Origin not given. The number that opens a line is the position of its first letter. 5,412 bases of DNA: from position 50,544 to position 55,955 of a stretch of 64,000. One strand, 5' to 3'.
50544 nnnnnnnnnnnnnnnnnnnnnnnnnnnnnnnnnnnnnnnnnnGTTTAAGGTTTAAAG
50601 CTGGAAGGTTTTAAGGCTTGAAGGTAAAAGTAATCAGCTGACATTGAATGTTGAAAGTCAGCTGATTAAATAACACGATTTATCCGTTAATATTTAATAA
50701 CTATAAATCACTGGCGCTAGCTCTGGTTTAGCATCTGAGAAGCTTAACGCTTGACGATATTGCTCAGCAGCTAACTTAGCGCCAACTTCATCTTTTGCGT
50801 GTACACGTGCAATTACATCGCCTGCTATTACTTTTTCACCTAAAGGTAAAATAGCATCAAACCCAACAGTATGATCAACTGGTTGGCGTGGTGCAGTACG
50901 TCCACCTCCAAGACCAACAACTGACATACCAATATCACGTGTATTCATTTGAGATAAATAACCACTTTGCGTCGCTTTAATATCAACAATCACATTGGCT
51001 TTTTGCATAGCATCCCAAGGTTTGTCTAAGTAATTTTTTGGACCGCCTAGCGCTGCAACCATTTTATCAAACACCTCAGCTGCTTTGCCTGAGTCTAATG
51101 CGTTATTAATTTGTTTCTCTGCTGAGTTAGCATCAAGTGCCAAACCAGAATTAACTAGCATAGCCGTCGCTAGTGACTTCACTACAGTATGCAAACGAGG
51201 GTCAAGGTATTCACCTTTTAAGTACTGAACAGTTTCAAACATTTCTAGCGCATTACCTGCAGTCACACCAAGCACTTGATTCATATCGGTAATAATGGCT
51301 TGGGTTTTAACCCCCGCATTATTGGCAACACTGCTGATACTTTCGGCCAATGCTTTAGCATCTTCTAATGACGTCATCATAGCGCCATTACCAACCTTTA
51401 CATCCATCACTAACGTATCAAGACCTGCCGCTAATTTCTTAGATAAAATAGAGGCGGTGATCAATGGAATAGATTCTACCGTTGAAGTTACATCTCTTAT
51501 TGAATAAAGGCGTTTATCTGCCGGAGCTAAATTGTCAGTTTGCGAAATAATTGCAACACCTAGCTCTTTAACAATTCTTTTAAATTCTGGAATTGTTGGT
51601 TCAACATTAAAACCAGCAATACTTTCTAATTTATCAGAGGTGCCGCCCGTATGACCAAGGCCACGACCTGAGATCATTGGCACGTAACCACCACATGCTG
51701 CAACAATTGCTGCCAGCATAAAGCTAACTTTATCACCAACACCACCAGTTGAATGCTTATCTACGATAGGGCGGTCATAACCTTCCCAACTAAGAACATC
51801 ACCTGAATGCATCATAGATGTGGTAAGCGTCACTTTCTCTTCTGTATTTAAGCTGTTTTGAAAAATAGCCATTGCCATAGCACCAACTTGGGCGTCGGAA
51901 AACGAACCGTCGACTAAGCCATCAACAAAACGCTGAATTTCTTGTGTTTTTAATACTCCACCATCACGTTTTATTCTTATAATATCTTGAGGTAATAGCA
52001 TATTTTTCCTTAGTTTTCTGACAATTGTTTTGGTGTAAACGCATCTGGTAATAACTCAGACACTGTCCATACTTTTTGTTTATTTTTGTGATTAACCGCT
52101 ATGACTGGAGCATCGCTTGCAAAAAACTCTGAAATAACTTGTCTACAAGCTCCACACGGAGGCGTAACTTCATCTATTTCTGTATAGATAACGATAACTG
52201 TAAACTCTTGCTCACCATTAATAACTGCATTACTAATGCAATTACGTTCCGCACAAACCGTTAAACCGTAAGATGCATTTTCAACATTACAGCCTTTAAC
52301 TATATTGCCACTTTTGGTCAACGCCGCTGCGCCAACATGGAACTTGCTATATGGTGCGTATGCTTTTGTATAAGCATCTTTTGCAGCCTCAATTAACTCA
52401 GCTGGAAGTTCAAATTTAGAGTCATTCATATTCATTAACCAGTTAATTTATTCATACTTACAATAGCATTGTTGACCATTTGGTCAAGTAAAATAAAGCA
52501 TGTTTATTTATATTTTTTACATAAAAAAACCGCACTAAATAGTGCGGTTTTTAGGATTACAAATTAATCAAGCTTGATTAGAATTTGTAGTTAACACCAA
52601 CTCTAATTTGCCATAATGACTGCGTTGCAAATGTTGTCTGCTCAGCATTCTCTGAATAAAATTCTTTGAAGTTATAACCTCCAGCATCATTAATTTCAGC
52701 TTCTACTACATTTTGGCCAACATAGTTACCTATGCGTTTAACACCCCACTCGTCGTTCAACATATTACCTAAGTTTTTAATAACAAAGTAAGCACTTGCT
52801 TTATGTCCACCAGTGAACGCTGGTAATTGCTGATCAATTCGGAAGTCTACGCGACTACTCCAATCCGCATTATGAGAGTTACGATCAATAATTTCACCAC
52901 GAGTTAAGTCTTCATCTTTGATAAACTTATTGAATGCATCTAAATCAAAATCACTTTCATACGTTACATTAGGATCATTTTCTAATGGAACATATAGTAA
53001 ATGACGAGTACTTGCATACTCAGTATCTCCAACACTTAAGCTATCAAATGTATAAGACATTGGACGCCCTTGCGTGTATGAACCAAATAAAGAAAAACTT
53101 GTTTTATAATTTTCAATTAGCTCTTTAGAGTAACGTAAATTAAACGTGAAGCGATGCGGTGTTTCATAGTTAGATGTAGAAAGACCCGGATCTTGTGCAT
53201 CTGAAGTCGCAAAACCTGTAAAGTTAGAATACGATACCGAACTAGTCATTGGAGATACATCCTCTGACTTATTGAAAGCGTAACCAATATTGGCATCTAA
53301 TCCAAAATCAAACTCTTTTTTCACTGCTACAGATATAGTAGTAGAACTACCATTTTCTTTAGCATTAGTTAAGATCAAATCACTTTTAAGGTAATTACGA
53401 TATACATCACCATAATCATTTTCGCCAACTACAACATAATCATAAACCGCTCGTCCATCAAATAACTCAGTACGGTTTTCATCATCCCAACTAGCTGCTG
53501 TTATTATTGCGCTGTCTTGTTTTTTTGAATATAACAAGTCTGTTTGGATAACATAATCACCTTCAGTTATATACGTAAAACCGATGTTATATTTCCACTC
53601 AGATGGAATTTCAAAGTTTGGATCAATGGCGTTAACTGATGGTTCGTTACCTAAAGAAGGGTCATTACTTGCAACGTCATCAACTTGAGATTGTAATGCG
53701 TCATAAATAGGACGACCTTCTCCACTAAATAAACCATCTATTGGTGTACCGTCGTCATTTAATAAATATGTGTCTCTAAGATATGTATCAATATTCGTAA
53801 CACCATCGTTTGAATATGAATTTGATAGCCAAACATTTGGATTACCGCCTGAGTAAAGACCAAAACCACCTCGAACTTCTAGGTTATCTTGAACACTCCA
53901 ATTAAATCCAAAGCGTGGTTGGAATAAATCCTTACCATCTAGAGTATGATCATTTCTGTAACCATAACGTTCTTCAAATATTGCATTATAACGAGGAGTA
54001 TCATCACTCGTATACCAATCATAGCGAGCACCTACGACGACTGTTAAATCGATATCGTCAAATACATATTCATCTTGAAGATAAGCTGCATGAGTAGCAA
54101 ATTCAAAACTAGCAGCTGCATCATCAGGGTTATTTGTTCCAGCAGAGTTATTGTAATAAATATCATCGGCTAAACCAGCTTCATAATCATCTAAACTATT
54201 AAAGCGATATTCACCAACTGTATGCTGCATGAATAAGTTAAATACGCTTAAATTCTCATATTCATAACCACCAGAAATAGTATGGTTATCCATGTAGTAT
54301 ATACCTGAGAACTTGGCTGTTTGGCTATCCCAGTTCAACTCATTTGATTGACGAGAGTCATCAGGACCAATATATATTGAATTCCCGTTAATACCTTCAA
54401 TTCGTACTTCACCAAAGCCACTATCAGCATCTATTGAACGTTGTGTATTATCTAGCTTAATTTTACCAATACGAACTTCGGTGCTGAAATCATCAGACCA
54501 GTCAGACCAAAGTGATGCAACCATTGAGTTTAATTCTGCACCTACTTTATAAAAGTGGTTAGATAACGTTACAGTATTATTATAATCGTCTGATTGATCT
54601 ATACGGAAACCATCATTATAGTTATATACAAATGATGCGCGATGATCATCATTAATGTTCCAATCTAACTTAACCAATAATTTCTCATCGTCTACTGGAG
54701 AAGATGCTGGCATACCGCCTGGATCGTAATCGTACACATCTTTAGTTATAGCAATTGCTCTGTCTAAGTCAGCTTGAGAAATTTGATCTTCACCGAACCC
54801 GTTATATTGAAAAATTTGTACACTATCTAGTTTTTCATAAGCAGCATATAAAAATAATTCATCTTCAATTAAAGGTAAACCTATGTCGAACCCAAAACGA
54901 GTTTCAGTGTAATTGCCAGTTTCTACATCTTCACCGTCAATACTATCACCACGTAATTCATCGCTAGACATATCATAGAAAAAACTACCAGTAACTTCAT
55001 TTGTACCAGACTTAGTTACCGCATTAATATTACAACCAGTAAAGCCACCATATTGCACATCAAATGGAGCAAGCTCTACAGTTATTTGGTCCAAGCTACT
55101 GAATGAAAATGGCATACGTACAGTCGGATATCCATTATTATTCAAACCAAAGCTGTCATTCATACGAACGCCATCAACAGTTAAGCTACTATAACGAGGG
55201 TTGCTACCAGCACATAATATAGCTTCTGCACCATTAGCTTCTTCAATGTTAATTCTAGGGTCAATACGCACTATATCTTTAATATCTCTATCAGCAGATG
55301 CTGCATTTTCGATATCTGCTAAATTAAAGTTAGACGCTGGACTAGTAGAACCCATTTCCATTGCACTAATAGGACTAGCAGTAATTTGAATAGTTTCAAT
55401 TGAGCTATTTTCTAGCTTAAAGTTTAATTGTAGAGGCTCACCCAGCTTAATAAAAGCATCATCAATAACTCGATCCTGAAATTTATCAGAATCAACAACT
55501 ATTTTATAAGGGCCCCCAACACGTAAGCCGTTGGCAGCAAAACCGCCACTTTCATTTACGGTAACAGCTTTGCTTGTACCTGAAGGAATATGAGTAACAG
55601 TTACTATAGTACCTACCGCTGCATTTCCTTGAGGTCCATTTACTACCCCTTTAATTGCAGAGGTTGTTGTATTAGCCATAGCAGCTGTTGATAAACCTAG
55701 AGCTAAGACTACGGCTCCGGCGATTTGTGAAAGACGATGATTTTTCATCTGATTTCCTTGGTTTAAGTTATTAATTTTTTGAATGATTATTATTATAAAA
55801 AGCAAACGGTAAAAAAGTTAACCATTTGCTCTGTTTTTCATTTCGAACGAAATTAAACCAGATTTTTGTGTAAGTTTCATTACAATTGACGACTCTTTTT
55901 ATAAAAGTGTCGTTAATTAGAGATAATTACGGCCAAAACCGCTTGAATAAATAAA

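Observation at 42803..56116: Canonical RutR boxes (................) sit in front of a nucleoside / extracellular-DNA scavenging gene set, not a rut operon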

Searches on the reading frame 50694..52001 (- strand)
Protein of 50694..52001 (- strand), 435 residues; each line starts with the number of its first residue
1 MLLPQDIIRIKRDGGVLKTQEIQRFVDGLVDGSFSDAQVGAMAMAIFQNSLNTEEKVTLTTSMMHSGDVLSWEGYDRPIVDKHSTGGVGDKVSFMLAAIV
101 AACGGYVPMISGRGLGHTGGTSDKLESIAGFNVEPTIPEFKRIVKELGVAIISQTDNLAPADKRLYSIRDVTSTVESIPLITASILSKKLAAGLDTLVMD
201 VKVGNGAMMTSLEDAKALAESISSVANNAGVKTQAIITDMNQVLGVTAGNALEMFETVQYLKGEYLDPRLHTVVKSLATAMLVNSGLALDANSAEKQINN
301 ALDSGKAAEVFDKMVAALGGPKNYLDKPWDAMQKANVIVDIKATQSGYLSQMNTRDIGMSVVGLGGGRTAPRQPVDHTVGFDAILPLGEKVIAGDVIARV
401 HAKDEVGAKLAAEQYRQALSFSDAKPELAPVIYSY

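Call 7: search_protein_families(library=ncbifam, proteins=[window:50694-52001:-])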
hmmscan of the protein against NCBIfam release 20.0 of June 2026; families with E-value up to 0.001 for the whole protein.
window:50694-52001:- (435 aa): 9 families
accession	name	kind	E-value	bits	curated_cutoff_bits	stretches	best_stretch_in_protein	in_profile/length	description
TIGR02643.1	T_phosphoryl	equivalog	9e-181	601.5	570.7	1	2-434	1-435/437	thymidine phosphorylase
NF004490.0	PRK05820.1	equivalog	1.8e-175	583.8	269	1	2-434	3-435/439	thymidine phosphorylase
TIGR02644.1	Y_phosphoryl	subfamily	6.7e-149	496.2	409.05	1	5-420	2-415/417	pyrimidine-nucleoside phosphorylase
NF004747.0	PRK06078.1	equivalog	1.1e-118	396.6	559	1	6-415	5-412/434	pyrimidine-nucleoside phosphorylase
TIGR02645.1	ARCH_P_rylase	hypoth_equivalog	2.3e-64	217.6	434.6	1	7-413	89-481/493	putative thymidine phosphorylase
NF003338.0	PRK04350.1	subfamily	6e-64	216.2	434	1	7-421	95-492/502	thymidine phosphorylase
TIGR03327.1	AMP_phos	equivalog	1.6e-60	205.1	535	1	6-413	89-482/500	AMP phosphorylase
TIGR01245.1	trpD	equivalog_domain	1.9e-10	40.6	199.05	1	16-150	9-144/330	anthranilate phosphoribosyltransferase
NF011201.0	PRK14607.1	equivalog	5.4e-08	32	670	1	15-152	206-343/534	bifunctional anthranilate synthase component II/anthranilate phosphoribosyltransferase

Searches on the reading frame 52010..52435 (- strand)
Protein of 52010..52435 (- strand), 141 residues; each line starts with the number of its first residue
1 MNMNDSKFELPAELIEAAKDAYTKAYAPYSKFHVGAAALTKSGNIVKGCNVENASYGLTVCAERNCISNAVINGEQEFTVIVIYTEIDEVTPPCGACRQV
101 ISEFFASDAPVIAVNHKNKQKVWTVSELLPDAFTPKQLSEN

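Call 7: search_protein_families(library=ncbifam, proteins=[window:52010-52435:-])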
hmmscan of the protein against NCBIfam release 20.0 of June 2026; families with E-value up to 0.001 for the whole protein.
window:52010-52435:- (141 aa): 7 families
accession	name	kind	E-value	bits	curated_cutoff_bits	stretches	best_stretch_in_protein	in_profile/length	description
NF004064.0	PRK05578.1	equivalog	1.3e-46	157.9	74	1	13-139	8-129/130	cytidine deaminase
TIGR01354.1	cyt_deam_tetra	equivalog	9.2e-46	155.2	113.65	1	13-138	2-126/126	cytidine deaminase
NF009076.0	PRK12411.1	equivalog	9e-41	139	216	1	13-139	5-131/132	cytidine deaminase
TIGR01355.1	cyt_deam_dimer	equivalog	8.8e-21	74.4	275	1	13-139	24-146/283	cytidine deaminase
NF005314.0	PRK06848.1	equivalog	1.4e-19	70.6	131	1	12-135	8-136/139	cytidine deaminase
NF006537.0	PRK09027.1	equivalog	3.1e-19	69.5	153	1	21-139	60-171/295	cytidine deaminase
NF006155.0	PRK08298.1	equivalog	4.3e-05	23.5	129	1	13-129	6-125/136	cytidine deaminase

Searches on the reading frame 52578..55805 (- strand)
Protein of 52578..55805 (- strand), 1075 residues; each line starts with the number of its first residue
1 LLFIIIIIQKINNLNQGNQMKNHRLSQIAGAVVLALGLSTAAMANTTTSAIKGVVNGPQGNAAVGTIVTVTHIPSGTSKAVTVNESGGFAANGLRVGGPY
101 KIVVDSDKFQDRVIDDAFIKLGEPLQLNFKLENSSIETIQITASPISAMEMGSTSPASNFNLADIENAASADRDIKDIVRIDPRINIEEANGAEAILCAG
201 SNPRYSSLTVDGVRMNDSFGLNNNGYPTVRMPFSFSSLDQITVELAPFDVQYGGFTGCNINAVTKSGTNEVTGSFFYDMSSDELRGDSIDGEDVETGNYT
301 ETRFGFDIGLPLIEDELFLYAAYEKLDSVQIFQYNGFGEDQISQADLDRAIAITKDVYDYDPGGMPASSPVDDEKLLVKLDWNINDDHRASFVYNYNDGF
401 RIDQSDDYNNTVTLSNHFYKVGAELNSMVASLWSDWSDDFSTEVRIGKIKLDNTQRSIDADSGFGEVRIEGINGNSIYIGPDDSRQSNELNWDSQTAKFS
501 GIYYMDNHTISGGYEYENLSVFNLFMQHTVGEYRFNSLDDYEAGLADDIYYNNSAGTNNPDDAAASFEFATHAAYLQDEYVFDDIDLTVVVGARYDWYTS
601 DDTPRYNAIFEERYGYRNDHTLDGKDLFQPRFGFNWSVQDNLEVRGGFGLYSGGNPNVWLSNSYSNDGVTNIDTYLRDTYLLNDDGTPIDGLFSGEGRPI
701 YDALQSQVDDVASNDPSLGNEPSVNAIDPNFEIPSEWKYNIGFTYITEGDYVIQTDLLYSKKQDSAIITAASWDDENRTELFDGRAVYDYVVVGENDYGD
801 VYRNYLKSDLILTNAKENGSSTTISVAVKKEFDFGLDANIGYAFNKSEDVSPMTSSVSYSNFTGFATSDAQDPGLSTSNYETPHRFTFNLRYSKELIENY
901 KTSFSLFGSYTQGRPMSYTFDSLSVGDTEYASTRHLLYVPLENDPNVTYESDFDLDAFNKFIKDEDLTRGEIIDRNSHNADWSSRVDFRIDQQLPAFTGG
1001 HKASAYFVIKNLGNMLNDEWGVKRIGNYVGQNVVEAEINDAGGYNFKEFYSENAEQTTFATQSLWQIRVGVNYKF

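Call 8: search_protein_families(library=pfam, proteins=[window:52578-55805:-])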
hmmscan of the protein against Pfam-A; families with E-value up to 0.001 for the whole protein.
window:52578-55805:- (1075 aa): 3 families
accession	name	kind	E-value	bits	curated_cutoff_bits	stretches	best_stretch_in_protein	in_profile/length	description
PF25183.1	OMP_b-brl_4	-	3.9e-29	102.1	30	2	368-893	149-676/838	Outer membrane beta barrel domain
PF13620.12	CarboxypepD_reg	-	4.9e-11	43.3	32.3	1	51-132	2-82/82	Carboxypeptidase regulatory-like domain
PF07715.20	Plug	-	1.6e-05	25.8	23.9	1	154-254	6-101/107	TonB-dependent Receptor Plug Domain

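Call 44: search_protein_families(library=ncbifam, proteins=[window:52578-55805:-], max_evalue=0.01)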
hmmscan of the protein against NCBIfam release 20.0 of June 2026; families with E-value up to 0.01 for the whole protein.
window:52578-55805:- (1075 aa): 1 family
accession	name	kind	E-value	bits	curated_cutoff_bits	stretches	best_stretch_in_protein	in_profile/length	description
TIGR01785.1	TonB-hemin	subfamily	1.9e-10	39.8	316.85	1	364-644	190-430/677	TonB-dependent heme/hemoglobin receptor family protein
